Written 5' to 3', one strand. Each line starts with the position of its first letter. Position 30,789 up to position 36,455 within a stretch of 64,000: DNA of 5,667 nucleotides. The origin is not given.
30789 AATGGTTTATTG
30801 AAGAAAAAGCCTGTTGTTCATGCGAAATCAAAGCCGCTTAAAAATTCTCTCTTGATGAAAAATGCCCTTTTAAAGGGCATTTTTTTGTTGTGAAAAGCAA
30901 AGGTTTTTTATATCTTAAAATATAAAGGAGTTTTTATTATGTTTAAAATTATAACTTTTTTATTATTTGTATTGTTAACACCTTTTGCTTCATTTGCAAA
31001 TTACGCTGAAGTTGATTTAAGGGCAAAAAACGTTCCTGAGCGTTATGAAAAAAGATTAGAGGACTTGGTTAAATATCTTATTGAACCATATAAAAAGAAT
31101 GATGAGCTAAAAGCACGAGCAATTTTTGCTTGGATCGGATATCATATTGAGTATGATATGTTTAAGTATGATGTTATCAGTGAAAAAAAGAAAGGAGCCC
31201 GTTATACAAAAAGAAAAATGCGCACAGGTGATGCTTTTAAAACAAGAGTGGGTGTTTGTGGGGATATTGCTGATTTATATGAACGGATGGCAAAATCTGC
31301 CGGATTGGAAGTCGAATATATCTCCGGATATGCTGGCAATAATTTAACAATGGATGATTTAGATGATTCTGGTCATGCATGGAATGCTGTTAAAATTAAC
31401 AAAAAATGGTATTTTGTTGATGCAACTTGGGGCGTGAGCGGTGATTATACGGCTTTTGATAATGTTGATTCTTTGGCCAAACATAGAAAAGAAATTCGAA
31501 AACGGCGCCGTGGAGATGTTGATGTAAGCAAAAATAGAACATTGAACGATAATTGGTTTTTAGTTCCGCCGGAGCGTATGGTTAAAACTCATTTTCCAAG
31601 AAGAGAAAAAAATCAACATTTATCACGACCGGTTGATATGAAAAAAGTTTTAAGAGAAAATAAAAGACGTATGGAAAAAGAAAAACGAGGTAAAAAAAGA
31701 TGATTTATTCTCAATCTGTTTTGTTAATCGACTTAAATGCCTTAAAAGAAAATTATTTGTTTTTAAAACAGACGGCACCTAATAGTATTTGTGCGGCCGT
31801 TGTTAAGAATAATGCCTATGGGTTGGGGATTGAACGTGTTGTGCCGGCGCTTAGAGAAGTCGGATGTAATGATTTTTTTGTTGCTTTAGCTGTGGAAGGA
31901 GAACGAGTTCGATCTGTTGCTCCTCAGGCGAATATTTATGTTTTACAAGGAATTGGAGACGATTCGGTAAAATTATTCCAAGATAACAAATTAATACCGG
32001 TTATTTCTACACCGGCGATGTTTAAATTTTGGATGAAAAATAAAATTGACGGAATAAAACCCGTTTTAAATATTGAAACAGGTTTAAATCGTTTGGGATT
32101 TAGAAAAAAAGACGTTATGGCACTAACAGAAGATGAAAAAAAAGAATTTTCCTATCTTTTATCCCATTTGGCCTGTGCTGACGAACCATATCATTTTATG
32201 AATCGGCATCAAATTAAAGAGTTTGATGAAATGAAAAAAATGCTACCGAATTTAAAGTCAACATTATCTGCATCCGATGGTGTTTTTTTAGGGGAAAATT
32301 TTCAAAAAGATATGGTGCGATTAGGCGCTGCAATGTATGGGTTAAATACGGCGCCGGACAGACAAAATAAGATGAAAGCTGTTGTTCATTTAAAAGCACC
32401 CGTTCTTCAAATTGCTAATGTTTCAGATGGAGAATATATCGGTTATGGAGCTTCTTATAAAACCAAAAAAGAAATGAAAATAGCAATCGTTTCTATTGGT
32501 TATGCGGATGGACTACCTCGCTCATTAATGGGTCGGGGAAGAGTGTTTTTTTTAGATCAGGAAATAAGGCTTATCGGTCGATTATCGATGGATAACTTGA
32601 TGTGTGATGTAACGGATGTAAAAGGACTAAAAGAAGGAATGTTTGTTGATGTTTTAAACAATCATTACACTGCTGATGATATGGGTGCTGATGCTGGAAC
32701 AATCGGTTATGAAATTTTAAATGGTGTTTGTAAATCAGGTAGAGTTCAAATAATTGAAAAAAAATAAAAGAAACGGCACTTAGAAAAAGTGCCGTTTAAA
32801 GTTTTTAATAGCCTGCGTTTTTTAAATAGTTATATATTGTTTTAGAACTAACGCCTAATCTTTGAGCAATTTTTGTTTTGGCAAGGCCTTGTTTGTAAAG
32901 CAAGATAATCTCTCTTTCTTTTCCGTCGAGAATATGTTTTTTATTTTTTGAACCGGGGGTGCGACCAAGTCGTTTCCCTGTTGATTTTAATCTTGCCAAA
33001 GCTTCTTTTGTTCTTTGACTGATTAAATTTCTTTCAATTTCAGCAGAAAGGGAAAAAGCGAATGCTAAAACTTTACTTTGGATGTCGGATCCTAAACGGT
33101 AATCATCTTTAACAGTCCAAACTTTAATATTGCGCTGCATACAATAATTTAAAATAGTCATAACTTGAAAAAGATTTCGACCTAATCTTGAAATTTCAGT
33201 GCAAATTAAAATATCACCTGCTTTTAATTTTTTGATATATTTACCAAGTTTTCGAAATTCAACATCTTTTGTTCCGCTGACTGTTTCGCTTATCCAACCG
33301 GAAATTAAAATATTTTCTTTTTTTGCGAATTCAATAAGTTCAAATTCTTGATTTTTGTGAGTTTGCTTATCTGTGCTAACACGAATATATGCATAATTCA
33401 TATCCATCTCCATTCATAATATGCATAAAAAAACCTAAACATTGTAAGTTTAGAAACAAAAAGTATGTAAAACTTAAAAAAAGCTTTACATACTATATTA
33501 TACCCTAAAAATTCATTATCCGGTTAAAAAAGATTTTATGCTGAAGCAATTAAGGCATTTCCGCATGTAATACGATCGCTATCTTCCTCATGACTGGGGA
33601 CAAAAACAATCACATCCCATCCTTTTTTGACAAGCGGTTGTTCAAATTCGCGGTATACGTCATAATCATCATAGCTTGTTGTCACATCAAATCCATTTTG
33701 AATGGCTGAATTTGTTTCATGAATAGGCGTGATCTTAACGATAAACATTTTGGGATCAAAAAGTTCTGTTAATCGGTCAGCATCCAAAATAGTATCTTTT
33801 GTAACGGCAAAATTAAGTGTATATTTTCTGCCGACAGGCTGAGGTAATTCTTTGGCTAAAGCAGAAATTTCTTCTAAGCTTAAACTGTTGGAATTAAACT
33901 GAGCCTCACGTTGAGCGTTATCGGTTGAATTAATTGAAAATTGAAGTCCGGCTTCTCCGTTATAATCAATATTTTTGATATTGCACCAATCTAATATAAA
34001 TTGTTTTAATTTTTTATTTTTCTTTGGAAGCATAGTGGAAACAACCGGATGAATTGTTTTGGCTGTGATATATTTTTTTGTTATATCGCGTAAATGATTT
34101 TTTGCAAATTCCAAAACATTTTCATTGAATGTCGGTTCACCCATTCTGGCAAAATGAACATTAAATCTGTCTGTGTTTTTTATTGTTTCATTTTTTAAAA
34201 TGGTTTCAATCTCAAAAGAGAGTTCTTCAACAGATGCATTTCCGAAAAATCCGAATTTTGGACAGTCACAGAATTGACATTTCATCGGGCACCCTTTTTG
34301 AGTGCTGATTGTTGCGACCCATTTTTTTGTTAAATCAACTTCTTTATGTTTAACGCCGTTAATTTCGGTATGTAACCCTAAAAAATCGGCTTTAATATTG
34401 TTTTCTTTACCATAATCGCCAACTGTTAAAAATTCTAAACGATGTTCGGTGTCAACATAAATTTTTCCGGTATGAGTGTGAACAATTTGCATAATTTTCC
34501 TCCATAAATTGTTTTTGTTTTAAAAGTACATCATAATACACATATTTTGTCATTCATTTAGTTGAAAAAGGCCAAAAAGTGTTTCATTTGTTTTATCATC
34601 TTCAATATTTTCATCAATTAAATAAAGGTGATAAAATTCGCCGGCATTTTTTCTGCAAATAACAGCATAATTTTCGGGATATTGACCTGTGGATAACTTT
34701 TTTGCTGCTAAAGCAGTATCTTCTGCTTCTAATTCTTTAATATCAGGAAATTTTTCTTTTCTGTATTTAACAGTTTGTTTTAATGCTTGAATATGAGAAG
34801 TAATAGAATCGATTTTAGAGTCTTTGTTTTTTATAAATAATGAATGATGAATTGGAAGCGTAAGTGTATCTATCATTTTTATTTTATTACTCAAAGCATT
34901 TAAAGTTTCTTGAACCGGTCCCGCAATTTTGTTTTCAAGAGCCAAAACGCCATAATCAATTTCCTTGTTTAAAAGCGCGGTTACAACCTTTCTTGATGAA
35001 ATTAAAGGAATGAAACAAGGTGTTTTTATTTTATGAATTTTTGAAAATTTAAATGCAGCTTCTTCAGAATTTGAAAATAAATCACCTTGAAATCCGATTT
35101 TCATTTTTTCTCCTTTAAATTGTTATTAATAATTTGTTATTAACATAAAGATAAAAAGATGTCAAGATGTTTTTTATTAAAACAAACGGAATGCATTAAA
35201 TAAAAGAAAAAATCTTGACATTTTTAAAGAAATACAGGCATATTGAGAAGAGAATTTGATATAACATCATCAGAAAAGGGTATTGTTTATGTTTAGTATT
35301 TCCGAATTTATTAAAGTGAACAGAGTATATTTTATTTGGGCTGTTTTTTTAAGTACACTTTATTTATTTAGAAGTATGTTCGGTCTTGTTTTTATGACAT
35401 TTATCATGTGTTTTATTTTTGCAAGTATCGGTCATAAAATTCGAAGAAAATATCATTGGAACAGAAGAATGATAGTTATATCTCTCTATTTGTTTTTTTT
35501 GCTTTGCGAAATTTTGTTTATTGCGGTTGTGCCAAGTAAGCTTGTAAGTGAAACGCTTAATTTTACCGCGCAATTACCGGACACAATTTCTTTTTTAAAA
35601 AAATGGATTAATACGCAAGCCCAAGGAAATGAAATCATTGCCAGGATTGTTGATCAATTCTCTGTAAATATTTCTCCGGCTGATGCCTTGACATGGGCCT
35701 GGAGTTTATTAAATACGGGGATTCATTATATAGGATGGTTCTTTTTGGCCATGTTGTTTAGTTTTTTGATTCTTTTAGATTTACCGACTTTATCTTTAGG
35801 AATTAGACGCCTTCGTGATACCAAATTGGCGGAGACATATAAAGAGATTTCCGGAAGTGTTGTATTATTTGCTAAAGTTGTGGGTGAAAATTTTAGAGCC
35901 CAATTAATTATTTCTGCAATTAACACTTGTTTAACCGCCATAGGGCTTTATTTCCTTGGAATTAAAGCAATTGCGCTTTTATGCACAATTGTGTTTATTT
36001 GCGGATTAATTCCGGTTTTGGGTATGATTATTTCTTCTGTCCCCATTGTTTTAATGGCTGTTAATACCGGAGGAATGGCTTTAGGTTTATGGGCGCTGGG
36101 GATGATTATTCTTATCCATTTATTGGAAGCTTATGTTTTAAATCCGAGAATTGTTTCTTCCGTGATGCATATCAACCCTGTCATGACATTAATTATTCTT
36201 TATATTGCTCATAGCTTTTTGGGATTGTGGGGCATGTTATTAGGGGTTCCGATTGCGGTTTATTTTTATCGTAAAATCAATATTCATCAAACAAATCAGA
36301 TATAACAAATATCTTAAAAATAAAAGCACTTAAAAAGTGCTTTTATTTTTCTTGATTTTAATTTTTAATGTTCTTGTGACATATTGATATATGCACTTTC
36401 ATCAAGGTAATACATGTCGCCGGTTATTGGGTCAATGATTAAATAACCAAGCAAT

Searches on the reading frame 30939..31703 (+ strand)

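Call 30: search_protein_families(library=pfam, max_evalue=0.00001, proteins=[window:30939-31703:+])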
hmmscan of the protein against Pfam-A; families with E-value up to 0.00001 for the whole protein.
window:30939-31703:+ (254 aa): 2 families
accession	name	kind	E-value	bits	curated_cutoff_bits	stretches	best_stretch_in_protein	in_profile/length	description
PF01841.26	Transglut_core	-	2.4e-14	54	23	1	52-162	11-108/108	Transglutaminase-like superfamily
PF04473.18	DUF553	-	1e-08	35.2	20.5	1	46-163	9-114/140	Transglutaminase-like domain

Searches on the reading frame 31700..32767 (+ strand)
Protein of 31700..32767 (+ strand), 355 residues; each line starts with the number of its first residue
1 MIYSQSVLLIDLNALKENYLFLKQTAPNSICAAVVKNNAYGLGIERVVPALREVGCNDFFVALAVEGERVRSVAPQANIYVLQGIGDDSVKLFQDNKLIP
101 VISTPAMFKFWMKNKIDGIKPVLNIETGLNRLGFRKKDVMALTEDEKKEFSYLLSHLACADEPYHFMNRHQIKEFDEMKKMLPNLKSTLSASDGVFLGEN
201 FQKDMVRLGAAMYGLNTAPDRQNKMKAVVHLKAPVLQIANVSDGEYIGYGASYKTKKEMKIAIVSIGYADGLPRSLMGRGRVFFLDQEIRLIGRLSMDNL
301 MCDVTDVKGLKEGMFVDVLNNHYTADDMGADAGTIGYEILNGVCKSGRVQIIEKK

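Call 30: search_protein_families(library=pfam, max_evalue=0.00001, proteins=[window:31700-32767:+])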
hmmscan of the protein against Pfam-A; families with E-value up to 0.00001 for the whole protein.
window:31700-32767:+ (355 aa): 2 families
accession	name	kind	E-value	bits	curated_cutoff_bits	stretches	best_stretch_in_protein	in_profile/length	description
PF01168.26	Ala_racemase_N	-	1.3e-42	146.5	24.1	1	10-216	1-219/220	Alanine racemase, N-terminal domain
PF00842.27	Ala_racemase_C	-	9.9e-33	112.9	25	1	228-345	1-121/127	Alanine racemase, C-terminal domain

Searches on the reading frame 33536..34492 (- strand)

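Call 30: search_protein_families(library=pfam, max_evalue=0.00001, proteins=[window:33536-34492:-])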
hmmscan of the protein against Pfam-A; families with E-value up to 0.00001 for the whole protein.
window:33536-34492:- (318 aa): 1 family
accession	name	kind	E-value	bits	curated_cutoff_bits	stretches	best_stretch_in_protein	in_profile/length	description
PF04055.27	Radical_SAM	-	4e-06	27.5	29.5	0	62-169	1-104/166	Radical SAM superfamily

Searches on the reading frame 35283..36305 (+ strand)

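Call 30: search_protein_families(library=pfam, max_evalue=0.00001, proteins=[window:35283-36305:+])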
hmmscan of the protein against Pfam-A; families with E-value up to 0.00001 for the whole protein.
window:35283-36305:+ (340 aa): 1 family
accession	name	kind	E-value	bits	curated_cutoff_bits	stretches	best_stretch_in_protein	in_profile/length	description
PF01594.21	AI-2E_transport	-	3.7e-36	125.4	34.3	1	16-329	4-320/327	AI-2E family transporter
